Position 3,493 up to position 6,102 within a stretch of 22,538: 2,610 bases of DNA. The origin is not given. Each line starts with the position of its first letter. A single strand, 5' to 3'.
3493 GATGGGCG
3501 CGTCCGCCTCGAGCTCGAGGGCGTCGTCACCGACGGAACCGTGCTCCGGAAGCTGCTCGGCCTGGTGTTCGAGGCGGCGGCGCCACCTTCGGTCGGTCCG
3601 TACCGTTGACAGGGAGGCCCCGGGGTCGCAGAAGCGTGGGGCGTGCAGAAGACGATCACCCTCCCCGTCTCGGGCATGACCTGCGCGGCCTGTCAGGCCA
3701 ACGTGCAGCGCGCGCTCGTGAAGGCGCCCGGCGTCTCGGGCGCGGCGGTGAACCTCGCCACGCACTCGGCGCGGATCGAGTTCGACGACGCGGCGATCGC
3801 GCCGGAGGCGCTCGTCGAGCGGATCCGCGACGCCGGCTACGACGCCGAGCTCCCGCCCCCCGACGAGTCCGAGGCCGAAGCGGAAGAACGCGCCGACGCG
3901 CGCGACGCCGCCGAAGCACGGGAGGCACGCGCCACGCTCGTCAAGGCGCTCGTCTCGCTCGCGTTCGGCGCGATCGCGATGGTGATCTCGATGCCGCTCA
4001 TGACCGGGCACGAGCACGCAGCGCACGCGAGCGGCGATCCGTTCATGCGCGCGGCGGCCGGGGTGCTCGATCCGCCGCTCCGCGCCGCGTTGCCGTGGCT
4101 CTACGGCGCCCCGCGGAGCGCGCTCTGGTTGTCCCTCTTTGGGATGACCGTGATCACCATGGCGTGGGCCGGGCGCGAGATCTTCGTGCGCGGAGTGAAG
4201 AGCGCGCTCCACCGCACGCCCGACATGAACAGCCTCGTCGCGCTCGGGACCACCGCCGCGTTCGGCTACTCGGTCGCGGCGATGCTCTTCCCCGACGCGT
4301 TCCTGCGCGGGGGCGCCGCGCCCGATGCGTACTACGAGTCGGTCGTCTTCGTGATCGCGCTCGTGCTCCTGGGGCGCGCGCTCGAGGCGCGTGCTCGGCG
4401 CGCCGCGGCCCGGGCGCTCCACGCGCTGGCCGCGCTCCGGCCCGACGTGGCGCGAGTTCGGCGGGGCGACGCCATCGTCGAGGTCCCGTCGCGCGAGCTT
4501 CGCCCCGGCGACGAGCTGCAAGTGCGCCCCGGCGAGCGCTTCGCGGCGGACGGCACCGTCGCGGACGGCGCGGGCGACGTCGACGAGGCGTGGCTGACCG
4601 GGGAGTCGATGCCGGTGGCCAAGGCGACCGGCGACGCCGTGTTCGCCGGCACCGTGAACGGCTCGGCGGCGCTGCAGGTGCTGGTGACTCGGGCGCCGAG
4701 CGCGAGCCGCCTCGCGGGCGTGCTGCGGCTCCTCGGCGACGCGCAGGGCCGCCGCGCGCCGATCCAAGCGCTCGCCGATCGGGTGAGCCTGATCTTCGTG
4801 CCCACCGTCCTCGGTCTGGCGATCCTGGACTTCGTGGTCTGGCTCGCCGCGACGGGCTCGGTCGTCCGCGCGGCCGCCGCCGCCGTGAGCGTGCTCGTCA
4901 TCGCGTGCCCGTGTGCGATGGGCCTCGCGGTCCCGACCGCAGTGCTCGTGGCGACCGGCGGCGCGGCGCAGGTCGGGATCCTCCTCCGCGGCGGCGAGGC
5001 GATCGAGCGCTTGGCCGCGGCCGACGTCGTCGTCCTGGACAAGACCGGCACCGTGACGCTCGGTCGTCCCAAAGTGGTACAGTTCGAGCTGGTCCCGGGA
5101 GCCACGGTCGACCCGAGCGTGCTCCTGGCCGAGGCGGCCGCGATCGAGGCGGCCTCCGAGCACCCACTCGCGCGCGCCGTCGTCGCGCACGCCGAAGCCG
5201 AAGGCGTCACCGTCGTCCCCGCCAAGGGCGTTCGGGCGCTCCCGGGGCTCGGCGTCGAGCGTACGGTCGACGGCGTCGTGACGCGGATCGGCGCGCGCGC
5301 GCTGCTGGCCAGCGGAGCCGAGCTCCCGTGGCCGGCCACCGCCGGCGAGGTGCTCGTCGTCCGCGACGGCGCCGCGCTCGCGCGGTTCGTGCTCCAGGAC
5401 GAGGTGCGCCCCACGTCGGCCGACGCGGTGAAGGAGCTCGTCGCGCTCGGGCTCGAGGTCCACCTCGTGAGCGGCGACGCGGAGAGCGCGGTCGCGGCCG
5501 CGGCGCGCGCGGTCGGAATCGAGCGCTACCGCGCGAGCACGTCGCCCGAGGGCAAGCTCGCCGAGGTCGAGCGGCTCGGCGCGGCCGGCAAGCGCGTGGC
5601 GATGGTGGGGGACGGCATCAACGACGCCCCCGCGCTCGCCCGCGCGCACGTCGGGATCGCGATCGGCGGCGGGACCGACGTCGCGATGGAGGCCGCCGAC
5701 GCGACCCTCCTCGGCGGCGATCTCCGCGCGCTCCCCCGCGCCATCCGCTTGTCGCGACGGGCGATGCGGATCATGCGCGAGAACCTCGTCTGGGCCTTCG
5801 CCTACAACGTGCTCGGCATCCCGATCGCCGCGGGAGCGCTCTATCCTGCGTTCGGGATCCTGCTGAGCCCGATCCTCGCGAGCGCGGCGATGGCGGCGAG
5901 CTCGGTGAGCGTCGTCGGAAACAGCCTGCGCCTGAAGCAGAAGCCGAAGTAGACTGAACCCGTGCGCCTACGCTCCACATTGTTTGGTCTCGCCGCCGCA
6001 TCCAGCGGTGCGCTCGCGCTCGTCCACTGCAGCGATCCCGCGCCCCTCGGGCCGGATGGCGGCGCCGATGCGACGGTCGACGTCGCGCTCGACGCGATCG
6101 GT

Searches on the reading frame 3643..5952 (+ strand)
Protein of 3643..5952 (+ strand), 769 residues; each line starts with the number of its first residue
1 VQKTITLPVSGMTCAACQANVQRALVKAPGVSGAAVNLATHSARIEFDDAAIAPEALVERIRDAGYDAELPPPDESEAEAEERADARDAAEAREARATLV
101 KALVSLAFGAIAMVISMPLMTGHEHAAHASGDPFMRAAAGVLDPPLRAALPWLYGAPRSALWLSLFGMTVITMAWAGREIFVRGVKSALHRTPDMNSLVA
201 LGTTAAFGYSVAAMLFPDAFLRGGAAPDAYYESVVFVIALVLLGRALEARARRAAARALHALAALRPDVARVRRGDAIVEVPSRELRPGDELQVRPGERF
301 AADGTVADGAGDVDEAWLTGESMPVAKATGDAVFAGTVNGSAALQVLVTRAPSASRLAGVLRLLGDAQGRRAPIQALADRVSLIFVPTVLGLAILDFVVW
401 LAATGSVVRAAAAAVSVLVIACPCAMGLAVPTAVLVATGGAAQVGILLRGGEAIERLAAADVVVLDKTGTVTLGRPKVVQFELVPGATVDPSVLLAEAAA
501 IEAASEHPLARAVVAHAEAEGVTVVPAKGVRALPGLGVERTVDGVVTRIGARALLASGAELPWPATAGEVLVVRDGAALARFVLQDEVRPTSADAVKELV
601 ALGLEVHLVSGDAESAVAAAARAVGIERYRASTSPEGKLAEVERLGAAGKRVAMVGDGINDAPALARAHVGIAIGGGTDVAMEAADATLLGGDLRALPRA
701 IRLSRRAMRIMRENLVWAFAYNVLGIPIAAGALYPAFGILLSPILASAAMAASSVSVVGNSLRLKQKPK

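Call 3: search_protein_families(library=pfam, proteins=[window:3643-5952:+], max_evalue=0.01)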
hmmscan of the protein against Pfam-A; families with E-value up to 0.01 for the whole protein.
window:3643-5952:+ (769 aa): 4 families
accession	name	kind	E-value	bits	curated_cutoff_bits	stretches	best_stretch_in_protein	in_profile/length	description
PF00122.25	E1-E2_ATPase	-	9e-50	169.1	28.1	1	265-442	2-179/181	E1-E2 ATPase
PF00702.32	Hydrolase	-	1.5e-27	97.7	26.4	1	461-669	2-191/191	haloacid dehalogenase-like hydrolase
PF00403.32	HMA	-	6.8e-15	55.6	24.8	1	6-67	1-62/62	Heavy-metal-associated domain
PF08282.18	Hydrolase_3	-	0.00018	21.8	20.9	1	643-688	197-242/255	haloacid dehalogenase-like hydrolase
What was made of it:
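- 3643..5952 (+): copA, a P1B-type copper ATPase starting 33 nt after the partner. Pfam HMA, E1-E2_ATPase and Hydrolase (call 3).
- Checked: The next gene, 3643..5952, is a P1B ATPase with HMA, E1-E2_ATPase and Hydrolase domains (call 3).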
